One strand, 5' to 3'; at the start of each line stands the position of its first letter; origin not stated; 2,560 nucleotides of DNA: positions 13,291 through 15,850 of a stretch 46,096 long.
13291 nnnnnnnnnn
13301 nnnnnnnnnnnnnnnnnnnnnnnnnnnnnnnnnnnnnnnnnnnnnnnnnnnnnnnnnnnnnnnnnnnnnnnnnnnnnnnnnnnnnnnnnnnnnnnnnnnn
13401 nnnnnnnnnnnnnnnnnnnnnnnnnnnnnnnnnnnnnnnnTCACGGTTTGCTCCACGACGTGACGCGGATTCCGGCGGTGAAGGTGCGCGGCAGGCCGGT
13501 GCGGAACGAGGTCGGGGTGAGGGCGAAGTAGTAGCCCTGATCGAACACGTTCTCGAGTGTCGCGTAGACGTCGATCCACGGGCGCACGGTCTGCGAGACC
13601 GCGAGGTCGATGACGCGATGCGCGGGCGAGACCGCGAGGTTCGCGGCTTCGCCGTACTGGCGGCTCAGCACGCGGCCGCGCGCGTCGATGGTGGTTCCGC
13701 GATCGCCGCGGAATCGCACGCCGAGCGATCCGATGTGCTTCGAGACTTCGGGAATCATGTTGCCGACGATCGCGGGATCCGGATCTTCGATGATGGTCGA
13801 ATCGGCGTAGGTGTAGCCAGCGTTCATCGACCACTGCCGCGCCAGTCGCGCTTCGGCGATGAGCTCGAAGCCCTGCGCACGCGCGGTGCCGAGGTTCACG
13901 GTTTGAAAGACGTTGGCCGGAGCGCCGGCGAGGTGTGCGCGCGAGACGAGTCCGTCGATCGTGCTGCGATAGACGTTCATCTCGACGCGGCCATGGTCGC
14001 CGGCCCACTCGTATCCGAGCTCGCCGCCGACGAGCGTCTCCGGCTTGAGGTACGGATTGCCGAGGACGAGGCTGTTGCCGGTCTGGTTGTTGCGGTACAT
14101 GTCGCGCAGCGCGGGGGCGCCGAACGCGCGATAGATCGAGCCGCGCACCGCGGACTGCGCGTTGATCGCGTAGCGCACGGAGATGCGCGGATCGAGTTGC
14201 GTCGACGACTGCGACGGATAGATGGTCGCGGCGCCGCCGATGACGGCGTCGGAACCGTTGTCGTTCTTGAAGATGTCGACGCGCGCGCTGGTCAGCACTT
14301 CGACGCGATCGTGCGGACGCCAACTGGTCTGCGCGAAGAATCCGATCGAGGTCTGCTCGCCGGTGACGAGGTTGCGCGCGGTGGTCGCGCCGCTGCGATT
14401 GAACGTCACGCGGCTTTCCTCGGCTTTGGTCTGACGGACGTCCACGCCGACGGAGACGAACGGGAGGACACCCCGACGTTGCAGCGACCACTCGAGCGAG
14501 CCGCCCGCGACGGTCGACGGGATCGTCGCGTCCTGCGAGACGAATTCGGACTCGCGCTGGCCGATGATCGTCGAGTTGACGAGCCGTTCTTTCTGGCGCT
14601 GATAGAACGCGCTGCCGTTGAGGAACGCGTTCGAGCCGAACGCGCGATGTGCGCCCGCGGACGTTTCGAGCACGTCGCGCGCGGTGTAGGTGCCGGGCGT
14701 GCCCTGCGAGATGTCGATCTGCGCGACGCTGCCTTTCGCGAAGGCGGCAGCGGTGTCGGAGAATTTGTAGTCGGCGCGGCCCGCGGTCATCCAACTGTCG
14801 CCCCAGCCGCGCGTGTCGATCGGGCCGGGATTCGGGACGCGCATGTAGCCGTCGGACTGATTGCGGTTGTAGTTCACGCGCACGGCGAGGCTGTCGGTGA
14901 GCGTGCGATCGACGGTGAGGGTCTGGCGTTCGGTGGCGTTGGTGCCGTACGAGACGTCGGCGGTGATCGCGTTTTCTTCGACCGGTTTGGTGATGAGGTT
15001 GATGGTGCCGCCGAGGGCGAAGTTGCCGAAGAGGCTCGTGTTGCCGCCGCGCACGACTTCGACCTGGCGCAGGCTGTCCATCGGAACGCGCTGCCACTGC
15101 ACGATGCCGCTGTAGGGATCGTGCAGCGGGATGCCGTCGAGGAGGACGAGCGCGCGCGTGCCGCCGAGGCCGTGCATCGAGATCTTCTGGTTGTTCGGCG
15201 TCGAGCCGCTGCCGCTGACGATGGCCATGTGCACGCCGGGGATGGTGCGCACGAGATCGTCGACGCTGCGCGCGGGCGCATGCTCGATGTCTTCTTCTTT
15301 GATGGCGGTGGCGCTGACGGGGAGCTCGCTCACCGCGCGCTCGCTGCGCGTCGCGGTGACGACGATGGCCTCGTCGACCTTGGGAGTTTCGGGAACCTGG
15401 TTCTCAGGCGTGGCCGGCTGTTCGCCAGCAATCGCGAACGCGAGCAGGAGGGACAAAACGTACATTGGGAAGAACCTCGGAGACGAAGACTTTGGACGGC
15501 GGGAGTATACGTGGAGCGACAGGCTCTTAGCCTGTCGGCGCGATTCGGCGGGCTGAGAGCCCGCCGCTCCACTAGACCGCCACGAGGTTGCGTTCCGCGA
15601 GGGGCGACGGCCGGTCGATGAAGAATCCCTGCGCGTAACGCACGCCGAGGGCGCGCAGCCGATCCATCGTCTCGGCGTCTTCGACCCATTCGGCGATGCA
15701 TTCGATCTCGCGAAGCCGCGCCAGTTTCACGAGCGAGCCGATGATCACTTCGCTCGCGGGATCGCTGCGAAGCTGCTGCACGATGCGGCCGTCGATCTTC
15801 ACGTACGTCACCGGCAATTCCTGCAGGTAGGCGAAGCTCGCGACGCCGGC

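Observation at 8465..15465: Import machinery fused into one operon with a stand-alone NRPS-like A-T-TE enzyme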

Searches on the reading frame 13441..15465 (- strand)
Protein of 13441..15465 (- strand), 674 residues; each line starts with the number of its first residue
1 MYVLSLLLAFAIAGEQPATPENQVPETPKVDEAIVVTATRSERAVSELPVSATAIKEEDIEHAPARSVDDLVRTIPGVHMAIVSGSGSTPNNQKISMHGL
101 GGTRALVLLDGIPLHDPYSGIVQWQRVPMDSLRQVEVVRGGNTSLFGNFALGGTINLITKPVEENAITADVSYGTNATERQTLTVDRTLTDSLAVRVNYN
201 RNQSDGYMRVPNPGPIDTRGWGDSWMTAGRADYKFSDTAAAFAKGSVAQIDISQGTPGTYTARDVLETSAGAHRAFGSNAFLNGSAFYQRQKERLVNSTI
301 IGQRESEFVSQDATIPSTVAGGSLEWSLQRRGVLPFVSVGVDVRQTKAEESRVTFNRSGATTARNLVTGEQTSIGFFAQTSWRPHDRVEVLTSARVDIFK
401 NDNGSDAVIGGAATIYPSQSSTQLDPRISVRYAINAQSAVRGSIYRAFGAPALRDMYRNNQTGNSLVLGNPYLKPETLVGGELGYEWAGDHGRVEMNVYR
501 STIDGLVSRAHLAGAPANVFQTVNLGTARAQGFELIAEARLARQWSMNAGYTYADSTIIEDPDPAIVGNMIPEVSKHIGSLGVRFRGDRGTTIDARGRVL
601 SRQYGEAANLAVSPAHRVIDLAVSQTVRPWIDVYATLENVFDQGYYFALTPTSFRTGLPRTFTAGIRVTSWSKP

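Call 8: search_protein_families(library=pfam, proteins=[window:13441-15465:-])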
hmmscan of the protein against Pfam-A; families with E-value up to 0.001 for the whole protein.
window:13441-15465:- (674 aa): 3 families
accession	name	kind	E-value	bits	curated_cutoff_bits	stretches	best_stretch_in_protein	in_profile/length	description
PF00593.30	TonB_dep_Rec_b-barrel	-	4.6e-41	142.5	27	1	253-640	44-436/436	TonB dependent receptor-like, beta-barrel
PF07715.20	Plug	-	2.9e-26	92.5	23.9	1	45-154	2-107/107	TonB-dependent Receptor Plug Domain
PF14905.12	OMP_b-brl_3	-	4.3e-10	39.6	27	1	419-559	154-300/408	Outer membrane protein beta-barrel family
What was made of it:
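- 13441..15465 (-): TonB-dependent outer-membrane receptor, 674 aa. It has a signal peptide, a TonB-box-like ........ at residues 33-40, and no N-terminal signalling extension. Plug (2.9e-26) and barrel (4.6e-41) domains (call 8).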

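Call 9: search_protein_families(library=ncbifam, proteins=[window:13441-15465:-])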
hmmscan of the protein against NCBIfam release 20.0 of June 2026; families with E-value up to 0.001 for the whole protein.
window:13441-15465:- (674 aa): 31 families (the best 25 are shown)
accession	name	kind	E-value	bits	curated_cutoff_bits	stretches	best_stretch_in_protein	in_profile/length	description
TIGR01785.1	TonB-hemin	subfamily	3.2e-47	161.4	316.85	2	336-650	326-659/677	TonB-dependent heme/hemoglobin receptor family protein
TIGR01783.1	TonB-siderophor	subfamily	7.7e-44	150.4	223.5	2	371-668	359-647/649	TonB-dependent siderophore receptor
TIGR01779.1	TonB-B12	equivalog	1.1e-42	146.4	599.7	1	28-645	27-593/614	TonB-dependent vitamin B12 receptor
TIGR01786.1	TonB-hemlactrns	subfamily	3.2e-42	144.8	323.75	2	348-663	364-705/719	TonB-dependent hemoglobin/transferrin/lactoferrin family receptor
NF010010.0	PRK13483.1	equivalog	8.6e-35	119.8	927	2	13-174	15-176/660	ligand-gated channel protein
NF010011.0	PRK13484.1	equivalog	1.2e-28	99.9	1197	2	29-179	28-178/682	IreA family TonB-dependent siderophore receptor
NF007926.1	PRK10641.1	equivalog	2.6e-28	99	836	1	28-246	24-243/617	TonB-dependent vitamin B12 receptor BtuB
NF010038.0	PRK13513.1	equivalog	1.3e-27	96.7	942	2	26-174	30-178/659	ligand-gated channel protein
NF053590.1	TonB_dep_TOL0244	equivalog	5.2e-27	94.7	645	2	35-205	15-185/604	TOL_0244 family TonB-dependent receptor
NF010048.1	PRK13524.1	subfamily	6e-27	94.4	493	1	19-237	28-261/744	FepA family TonB-dependent siderophore receptor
NF007478.2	PRK10064.1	equivalog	1.4e-26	92.9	745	2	29-165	28-163/663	catecholate siderophore receptor CirA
NF041535.1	TonB_rec_PqqU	equivalog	3.3e-23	81.9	1200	2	375-645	373-643/676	TonB-dependent receptor PqqU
NF010051.0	PRK13528.1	subfamily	3.2e-22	78.6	583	1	25-205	28-225/727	FepA family TonB-dependent siderophore receptor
NF050067.1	TonBEntbctnRecCfrA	equivalog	2.8e-20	72.2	1200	2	29-165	25-163/698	TonB-dependent ferric enterobactin receptor CfrA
NF007349.0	PRK09840.1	equivalog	9.9e-20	70.1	686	2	36-204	59-220/760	catecholate siderophore receptor Fiu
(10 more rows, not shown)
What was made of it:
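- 13441..15465 (-): It falls below every curated receptor subfamily cut-off (call 9).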

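Call 36: search_solved_structures(query=window:13441-15465:-, max_evalue=0.00001)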
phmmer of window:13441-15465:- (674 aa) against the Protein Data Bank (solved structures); distinct sequences matched with E-value up to 0.00001: 48.
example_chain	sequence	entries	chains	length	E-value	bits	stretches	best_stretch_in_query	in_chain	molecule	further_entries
5fok_A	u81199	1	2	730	6.1e-25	91.2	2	438-655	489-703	IRON TRANSPORT OUTER MEMBRANE RECEPTOR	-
2hdf_A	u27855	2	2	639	9.5e-25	90.6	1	32-165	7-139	Colicin I receptor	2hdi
9nn6_A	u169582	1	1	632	4.2e-24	88.4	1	34-165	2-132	Colicin I receptor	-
5nec_A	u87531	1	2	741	2.5e-21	79.3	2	441-647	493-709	TonB-dependent siderophore receptor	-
5fp1_A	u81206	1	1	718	1.3e-19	73.6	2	44-203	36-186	TONB-DEPENDENT SIDEROPHORE RECEPTOR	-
5fr8_A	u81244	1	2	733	6.3e-19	71.3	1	22-176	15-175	TONB-DEPENDENT SIDEROPHORE RECEPTOR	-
6q5e_A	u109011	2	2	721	2.8e-17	65.9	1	37-209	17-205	Ferric enterobactin receptor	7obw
5out_A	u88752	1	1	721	2.8e-17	65.9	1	37-209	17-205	Ferric enterobactin receptor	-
5m9b_A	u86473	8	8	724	2.8e-17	65.9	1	37-209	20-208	Ferric enterobactin receptor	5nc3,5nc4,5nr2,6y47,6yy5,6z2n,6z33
6r1f_A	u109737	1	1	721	4.1e-17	65.3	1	37-209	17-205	Ferric enterobactin receptor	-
6i2j_A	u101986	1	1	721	4.6e-17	65.2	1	37-209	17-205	Ferric enterobactin receptor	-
5mzs_A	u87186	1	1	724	7.2e-17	64.5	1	37-209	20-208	Ferric enterobactin receptor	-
3rgm_A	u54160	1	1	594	7.4e-17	64.5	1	32-245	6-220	Vitamin B12 transporter BtuB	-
1nqe_A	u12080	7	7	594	7.5e-17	64.5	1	32-245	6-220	Vitamin B12 receptor | Vitamin B12 transporter btuB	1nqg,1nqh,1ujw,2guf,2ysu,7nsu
1nqf_A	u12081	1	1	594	7.5e-17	64.5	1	32-245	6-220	Vitamin B12 receptor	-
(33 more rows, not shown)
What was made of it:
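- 13441..15465 (-): The nearest solved structures are catecholate receptors PiuA, CirA and PirA, and BtuB, all weak at 91 bits or less (call 36).
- The receptor's nearest solved relatives are catecholate-siderophore receptors (call 36).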

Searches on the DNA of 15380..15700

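Call 27: search_rna_families(source=window, start=15380, end=15700, threshold=evalue, max_evalue=10)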
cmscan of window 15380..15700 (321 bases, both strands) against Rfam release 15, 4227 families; matches with E-value up to 10: 4.
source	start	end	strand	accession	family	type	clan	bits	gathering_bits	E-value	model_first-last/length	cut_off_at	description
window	15508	15575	-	RF03577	mir-9193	Gene; miRNA;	-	28.2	55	0.0035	1-74/74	no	mir-9193 microRNA precursor family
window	15585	15617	-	RF01678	P37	Gene; sRNA;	-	14.8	50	2.3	1-62/62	no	Pseudomonas sRNA P37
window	15581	15635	-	RF03746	mir-2318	Gene; miRNA;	-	13.9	90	5.3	13-67/79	no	mir-2318 microRNA precursor family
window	15547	15565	-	RF02423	Bp1_781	Gene; sRNA;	-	10.7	80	1.3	205-223/230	no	Burkholderia sRNA Bp1_Cand871_SIPHT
